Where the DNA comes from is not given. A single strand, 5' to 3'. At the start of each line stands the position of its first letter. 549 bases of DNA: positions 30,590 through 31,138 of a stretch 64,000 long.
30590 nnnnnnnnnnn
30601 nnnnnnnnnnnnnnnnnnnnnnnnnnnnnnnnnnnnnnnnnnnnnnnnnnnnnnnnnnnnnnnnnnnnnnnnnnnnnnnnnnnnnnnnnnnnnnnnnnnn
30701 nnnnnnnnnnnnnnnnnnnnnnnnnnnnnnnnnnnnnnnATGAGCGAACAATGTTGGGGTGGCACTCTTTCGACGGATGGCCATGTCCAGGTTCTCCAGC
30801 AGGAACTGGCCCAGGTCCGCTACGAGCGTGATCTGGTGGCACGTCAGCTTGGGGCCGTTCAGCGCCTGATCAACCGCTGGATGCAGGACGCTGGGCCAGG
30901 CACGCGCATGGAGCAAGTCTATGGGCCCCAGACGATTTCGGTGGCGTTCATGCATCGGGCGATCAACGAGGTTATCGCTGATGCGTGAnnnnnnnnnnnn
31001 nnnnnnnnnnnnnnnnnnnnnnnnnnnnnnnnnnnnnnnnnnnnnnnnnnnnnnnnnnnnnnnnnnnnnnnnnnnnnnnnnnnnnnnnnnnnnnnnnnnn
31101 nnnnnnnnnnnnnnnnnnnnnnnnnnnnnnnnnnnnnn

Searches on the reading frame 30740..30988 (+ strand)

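Call 30: search_protein_families(library=pfam, proteins=[window:30740-30988:+], max_evalue=0.1)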
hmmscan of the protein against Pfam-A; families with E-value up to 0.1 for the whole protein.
window:30740-30988:+ (82 aa): 2 families
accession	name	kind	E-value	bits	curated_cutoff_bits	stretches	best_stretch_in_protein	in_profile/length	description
PF14197.11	Cep57_CLD_2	-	0.0024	18.4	27.1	1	13-39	16-42/67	Centrosome localisation domain of PPC89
PF19697.4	Atg11_middle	-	0.082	13.6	26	0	11-35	39-63/79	Atg11 middle domain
